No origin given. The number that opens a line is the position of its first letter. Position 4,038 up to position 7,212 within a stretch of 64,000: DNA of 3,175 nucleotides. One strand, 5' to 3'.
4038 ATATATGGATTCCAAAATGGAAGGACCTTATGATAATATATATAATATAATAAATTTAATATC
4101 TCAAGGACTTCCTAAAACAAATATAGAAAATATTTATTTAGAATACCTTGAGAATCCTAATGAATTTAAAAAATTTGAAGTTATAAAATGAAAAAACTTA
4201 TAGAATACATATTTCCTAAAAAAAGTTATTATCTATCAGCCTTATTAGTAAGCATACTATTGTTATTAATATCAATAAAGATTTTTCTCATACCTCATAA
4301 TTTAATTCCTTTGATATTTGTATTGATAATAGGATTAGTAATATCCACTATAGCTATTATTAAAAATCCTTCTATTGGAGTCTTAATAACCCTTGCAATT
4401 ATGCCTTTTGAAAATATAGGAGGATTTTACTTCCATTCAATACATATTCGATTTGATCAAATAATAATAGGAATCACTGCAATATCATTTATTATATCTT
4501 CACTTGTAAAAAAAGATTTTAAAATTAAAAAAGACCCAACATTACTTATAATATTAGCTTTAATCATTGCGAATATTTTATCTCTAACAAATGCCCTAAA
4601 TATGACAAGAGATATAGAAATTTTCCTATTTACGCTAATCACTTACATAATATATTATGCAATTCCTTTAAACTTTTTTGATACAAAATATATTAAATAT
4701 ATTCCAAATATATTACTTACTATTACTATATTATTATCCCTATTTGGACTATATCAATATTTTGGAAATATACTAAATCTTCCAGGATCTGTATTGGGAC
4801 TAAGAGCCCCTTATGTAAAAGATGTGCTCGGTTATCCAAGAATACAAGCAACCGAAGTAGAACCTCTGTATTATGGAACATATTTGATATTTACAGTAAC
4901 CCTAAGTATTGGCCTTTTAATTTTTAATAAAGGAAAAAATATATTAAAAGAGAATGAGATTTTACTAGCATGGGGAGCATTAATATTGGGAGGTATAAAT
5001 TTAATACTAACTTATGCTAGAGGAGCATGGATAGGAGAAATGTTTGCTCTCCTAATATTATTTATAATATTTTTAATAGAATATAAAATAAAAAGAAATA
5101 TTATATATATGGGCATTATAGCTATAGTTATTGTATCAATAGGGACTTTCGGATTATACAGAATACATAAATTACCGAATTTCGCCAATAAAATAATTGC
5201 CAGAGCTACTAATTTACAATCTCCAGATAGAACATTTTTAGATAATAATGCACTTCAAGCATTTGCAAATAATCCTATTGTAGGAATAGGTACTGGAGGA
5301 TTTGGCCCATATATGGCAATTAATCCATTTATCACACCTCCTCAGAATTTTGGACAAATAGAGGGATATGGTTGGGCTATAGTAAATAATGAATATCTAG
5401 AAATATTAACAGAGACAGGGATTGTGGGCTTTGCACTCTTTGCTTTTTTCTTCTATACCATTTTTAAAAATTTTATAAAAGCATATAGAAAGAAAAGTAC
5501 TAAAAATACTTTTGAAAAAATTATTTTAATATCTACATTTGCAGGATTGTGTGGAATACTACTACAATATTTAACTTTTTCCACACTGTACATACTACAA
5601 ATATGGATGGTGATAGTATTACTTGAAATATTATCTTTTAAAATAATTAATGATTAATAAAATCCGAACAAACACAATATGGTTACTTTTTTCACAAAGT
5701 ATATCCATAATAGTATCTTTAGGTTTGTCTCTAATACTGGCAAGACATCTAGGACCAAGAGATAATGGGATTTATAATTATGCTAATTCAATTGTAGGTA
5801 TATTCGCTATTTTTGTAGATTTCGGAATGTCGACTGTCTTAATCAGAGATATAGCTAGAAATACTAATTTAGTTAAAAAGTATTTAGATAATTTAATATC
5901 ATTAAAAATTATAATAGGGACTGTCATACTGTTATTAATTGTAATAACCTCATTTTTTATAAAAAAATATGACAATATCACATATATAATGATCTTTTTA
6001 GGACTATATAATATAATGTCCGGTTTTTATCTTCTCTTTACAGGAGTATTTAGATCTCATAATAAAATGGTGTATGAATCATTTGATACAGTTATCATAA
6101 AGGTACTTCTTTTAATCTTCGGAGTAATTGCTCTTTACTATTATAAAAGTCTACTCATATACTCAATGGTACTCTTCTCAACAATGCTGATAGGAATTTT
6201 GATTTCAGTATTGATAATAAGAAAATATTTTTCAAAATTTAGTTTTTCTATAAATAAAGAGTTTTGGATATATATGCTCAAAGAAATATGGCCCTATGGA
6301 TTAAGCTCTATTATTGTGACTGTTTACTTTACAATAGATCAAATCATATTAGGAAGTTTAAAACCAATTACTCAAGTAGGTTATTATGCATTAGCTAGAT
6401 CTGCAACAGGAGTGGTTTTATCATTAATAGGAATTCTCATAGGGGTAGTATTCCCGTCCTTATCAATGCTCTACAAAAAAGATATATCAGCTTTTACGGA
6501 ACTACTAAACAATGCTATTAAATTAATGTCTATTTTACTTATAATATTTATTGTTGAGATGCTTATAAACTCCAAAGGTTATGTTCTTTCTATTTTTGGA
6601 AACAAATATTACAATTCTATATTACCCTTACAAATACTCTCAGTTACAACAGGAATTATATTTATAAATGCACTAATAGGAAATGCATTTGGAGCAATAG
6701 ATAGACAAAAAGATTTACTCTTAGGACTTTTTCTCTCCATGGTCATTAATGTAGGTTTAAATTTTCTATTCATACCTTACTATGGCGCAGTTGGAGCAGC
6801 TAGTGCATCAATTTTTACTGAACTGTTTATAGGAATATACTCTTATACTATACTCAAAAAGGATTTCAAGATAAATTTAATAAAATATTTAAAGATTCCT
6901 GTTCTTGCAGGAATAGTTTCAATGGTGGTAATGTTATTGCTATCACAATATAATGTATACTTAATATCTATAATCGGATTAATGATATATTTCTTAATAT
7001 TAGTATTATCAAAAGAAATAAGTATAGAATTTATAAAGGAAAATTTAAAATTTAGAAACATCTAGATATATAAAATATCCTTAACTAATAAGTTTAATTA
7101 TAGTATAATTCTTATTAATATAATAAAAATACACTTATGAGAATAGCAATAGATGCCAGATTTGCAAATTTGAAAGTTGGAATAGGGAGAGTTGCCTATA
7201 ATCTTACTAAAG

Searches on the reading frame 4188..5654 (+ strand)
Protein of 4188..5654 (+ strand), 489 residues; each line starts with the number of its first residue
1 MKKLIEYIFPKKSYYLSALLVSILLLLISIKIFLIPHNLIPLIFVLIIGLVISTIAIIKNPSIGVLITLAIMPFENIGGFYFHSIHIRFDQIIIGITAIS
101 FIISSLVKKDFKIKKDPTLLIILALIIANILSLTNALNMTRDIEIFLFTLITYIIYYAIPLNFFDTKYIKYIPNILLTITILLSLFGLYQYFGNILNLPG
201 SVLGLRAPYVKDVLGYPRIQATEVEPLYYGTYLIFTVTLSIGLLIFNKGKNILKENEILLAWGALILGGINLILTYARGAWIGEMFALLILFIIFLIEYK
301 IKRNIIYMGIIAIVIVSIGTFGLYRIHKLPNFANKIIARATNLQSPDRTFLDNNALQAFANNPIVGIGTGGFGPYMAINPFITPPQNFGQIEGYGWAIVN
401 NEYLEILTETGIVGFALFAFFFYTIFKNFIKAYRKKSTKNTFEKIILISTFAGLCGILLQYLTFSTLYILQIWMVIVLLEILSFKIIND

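Call 32: search_protein_families(library=pfam, proteins=[window:4188-5654:+], max_evalue=0.001)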
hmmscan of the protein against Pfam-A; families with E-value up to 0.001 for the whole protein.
window:4188-5654:+ (489 aa): 1 family
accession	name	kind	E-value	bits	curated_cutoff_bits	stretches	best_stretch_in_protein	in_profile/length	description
PF04932.20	Wzy_C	-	9.3e-19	68.1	31.7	1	264-419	2-149/149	O-Antigen ligase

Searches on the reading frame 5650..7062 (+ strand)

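Call 32: search_protein_families(library=pfam, proteins=[window:5650-7062:+], max_evalue=0.001)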
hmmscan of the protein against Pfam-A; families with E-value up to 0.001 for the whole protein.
window:5650-7062:+ (471 aa): 2 families
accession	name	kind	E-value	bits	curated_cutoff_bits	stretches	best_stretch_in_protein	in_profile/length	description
PF01943.22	Polysacc_synt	-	1.8e-42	146.1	28.2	1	7-274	3-273/274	Polysaccharide biosynthesis protein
PF13440.11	Polysacc_synt_3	-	5e-17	62.5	23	1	29-323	1-291/293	Polysaccharide biosynthesis protein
